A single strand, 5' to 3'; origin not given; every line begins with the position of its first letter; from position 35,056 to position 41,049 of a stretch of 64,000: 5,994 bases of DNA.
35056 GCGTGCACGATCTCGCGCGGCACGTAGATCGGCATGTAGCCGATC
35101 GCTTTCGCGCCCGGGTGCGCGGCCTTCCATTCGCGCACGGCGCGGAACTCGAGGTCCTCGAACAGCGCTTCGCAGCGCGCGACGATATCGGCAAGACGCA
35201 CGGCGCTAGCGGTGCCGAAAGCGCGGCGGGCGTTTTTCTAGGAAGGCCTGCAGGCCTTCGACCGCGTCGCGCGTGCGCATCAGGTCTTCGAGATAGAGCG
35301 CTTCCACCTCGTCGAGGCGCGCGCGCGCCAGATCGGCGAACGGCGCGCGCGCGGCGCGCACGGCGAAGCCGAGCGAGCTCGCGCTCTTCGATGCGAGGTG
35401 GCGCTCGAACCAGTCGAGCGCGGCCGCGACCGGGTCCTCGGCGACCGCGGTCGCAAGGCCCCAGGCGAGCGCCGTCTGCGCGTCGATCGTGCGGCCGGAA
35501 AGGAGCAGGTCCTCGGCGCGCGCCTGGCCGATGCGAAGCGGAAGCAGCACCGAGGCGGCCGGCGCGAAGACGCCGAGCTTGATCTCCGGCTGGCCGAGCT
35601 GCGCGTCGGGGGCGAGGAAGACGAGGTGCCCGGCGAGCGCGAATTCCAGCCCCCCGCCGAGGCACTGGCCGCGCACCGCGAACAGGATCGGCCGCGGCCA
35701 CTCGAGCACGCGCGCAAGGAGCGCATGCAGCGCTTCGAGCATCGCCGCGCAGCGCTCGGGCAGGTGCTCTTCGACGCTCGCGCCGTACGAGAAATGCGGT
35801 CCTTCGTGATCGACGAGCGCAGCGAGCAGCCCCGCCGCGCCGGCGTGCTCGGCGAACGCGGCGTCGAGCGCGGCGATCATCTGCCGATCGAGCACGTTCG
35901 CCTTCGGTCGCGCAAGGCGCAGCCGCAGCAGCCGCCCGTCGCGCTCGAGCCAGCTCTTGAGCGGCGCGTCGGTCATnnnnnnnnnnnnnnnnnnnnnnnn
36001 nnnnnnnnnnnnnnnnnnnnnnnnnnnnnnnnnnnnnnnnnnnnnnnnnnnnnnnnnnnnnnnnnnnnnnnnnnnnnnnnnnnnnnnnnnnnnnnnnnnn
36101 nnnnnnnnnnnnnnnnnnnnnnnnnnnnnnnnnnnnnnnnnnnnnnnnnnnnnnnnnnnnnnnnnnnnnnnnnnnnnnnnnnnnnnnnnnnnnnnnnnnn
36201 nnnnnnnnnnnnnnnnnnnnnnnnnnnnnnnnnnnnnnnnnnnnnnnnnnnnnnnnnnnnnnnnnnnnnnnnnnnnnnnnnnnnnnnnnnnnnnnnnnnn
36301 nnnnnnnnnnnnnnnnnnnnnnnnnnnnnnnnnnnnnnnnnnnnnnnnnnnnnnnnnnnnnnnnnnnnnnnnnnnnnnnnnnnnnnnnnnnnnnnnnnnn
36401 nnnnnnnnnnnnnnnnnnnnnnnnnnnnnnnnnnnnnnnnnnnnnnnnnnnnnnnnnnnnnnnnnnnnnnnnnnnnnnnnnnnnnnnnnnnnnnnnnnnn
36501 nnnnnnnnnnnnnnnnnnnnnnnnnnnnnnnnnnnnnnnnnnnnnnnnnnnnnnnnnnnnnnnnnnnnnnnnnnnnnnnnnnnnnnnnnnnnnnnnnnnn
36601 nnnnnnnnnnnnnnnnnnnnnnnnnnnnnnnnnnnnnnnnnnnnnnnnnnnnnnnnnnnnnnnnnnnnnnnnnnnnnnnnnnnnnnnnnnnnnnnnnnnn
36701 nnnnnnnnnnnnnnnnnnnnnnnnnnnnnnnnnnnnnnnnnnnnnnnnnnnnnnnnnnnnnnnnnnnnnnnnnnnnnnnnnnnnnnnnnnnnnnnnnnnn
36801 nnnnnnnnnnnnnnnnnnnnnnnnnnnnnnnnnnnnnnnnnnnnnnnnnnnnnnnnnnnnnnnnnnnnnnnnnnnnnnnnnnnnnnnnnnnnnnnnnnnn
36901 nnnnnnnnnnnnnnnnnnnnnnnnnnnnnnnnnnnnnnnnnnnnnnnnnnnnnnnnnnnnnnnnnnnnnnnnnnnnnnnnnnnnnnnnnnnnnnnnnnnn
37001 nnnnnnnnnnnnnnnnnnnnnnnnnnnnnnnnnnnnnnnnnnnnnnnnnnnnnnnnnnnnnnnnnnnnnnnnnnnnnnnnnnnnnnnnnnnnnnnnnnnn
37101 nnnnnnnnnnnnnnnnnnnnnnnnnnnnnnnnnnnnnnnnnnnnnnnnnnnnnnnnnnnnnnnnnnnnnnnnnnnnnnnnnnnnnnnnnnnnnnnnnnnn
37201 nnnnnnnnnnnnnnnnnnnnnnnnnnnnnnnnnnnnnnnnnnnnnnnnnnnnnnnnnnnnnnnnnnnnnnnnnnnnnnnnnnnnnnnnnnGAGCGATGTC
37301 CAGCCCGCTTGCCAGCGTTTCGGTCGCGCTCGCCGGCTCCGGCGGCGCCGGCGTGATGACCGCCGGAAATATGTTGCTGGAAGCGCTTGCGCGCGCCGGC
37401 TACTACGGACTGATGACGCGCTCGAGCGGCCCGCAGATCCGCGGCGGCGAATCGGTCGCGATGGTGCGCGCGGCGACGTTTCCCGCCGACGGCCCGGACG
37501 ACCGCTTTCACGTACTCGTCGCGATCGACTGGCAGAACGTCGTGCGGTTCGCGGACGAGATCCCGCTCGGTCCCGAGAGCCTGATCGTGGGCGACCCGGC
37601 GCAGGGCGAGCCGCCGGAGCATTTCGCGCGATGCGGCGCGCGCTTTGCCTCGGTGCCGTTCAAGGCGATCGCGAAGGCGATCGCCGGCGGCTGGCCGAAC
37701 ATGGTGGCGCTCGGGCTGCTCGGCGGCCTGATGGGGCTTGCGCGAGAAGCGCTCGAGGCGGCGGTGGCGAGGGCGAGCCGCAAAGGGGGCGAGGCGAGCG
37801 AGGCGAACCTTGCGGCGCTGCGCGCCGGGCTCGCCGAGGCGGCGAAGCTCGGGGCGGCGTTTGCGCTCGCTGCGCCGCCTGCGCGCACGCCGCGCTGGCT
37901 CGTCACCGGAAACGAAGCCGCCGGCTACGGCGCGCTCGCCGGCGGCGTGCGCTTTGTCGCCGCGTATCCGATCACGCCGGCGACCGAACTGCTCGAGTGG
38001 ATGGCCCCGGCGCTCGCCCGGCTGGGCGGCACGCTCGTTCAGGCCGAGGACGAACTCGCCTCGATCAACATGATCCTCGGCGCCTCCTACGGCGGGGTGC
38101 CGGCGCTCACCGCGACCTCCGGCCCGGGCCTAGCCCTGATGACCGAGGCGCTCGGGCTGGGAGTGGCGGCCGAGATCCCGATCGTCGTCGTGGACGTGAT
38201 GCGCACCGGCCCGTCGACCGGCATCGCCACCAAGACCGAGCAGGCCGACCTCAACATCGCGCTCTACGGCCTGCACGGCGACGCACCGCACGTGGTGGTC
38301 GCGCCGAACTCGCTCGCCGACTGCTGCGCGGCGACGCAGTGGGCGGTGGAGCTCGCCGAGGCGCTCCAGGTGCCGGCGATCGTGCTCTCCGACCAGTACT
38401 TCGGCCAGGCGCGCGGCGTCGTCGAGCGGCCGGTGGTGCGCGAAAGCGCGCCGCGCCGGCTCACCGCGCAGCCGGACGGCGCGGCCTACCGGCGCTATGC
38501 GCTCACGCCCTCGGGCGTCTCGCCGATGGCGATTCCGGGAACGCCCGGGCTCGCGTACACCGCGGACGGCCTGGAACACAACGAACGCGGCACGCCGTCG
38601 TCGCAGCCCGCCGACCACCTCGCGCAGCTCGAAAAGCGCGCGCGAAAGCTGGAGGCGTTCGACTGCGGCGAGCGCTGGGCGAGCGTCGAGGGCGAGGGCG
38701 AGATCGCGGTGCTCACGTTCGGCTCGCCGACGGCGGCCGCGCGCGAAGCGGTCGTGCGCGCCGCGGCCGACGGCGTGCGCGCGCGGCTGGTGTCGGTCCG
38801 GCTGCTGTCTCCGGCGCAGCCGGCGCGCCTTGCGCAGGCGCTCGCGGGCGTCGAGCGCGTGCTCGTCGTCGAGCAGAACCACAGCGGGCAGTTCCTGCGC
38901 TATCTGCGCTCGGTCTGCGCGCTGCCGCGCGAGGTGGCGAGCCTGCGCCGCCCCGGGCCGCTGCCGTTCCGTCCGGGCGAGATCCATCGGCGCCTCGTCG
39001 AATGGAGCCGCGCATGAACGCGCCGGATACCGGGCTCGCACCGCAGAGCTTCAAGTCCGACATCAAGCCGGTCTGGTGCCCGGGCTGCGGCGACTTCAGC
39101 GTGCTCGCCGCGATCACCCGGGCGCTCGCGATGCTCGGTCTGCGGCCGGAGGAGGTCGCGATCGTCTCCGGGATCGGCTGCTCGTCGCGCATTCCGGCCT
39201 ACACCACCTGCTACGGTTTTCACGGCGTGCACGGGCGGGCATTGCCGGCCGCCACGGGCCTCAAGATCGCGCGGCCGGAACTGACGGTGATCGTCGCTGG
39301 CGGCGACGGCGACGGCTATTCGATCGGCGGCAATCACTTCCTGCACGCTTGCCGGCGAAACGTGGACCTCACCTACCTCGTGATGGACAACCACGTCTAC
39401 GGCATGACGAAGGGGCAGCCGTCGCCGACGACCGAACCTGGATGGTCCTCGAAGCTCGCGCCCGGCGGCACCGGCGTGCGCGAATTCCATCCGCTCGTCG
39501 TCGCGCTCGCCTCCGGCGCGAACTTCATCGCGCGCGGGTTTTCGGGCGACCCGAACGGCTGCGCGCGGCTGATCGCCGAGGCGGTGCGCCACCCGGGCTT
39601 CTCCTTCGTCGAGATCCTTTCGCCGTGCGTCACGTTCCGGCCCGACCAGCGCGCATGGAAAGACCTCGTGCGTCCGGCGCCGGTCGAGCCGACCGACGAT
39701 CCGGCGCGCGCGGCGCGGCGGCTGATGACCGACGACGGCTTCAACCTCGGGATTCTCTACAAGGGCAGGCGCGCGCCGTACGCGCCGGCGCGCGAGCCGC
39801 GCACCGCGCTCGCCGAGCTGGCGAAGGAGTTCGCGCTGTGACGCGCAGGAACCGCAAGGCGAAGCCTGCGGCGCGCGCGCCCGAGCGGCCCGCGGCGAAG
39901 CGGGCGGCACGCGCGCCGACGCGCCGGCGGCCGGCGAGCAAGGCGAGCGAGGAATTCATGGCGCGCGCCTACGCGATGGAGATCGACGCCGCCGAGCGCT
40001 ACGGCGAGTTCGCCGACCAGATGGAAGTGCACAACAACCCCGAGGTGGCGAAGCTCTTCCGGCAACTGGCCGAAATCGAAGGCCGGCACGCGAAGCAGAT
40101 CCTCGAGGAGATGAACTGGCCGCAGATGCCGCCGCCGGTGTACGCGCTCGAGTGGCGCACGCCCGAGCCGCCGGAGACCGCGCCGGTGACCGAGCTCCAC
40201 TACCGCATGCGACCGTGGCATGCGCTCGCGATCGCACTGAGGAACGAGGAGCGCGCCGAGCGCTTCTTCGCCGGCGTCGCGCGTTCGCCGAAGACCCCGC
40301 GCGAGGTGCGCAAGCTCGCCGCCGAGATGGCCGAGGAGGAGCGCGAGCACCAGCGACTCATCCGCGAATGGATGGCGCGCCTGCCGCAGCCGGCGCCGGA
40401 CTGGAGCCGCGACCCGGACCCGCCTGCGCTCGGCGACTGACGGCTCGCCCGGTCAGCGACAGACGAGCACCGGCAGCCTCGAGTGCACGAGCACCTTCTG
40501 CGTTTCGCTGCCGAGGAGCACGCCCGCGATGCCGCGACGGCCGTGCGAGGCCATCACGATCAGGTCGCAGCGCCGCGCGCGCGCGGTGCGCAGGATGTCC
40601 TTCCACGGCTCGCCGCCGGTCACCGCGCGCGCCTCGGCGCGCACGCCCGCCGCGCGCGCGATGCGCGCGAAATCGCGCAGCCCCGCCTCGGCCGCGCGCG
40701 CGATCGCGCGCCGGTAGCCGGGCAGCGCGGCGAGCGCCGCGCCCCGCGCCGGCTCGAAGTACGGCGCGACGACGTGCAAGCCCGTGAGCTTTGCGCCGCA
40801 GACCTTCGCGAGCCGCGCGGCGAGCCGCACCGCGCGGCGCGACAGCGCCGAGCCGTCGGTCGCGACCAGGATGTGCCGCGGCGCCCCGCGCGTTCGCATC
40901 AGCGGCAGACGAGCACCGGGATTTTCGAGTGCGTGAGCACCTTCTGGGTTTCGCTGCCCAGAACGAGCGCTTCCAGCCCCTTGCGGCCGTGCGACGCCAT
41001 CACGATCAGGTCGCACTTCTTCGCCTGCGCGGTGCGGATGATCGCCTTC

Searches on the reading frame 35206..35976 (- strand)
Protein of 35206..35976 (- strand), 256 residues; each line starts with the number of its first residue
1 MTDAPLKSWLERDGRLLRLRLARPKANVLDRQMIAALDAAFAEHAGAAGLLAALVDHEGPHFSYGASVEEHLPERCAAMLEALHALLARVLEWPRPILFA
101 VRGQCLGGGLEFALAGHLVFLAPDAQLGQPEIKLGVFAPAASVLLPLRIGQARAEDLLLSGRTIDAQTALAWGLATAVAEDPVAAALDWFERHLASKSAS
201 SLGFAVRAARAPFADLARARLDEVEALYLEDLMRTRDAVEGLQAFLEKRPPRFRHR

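Call 39: search_protein_families(library=pfam, proteins=[window:35206-35976:-], max_evalue=0.0001)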
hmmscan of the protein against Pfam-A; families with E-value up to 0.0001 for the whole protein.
window:35206-35976:- (256 aa): 2 families
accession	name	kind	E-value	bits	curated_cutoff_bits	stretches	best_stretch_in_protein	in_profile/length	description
PF00378.25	ECH_1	-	2e-32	113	27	1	16-255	6-250/251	Enoyl-CoA hydratase/isomerase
PF16113.10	ECH_2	-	6.4e-13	49.3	27.2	1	18-200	3-190/335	Enoyl-CoA hydratase/isomerase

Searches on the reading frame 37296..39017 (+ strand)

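Call 39: search_protein_families(library=pfam, proteins=[window:37296-39017:+], max_evalue=0.0001)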
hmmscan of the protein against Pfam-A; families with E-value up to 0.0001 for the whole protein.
window:37296-39017:+ (573 aa): 4 families
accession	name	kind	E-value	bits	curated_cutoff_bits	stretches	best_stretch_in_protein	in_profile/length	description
PF01855.24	POR_N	-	2e-53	181.9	27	1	212-441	2-224/231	Pyruvate flavodoxin/ferredoxin oxidoreductase, thiamine diP-bdg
PF01558.24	POR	-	7.4e-24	85.3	27.4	1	16-179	1-172/173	Pyruvate ferredoxin/flavodoxin oxidoreductase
PF17147.9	PFOR_II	-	4.2e-06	27.5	27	1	469-533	2-70/102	Pyruvate:ferredoxin oxidoreductase core domain II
PF02780.25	Transketolase_C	-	1.6e-05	25.2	25.9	1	467-529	9-71/124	Transketolase, C-terminal domain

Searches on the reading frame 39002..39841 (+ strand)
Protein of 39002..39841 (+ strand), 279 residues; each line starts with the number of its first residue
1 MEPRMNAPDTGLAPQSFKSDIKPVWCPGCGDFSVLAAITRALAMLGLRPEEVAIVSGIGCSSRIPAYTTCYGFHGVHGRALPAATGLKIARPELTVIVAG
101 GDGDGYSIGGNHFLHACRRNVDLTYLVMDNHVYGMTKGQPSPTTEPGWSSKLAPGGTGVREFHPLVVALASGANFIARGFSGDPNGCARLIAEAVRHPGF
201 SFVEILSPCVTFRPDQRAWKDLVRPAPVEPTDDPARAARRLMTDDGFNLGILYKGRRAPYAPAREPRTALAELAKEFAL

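Call 40: search_protein_families(library=pfam, proteins=[window:39002-39841:+], max_evalue=0.0001)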
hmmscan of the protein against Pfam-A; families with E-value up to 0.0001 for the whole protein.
window:39002-39841:+ (279 aa): 1 family
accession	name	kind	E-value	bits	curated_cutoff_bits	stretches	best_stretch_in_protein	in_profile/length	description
PF02775.26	TPP_enzyme_C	-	9.3e-29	100.6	21.9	1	58-205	2-151/151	Thiamine pyrophosphate enzyme, C-terminal TPP binding domain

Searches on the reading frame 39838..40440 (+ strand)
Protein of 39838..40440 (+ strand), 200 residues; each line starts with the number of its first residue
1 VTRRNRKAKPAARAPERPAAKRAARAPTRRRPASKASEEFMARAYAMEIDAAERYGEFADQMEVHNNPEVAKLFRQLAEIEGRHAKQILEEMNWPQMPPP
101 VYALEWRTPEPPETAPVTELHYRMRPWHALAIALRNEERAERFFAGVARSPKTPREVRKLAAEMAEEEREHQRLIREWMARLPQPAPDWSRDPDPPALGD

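Call 40: search_protein_families(library=pfam, proteins=[window:39838-40440:+], max_evalue=0.0001)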
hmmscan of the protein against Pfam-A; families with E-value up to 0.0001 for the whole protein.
window:39838-40440:+ (200 aa): 2 families
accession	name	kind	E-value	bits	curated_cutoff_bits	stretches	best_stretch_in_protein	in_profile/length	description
PF02915.23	Rubrerythrin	-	2.8e-20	73.5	22.8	2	39-92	1-53/137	Rubrerythrin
PF13668.12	Ferritin_2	-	4.7e-06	27.2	24.7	0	130-189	6-76/138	Ferritin-like domain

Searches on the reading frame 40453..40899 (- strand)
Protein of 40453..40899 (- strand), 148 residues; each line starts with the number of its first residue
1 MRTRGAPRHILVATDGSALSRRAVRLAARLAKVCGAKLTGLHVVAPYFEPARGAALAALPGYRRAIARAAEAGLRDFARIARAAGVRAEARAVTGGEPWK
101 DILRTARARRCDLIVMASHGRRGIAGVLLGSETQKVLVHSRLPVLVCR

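Call 40: search_protein_families(library=pfam, proteins=[window:40453-40899:-], max_evalue=0.0001)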
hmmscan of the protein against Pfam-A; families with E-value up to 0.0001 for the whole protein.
window:40453-40899:- (148 aa): 1 family
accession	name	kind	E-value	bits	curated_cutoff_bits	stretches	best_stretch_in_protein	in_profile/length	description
PF00582.32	Usp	-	1e-31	110.8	24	1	8-148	3-141/141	Universal stress protein family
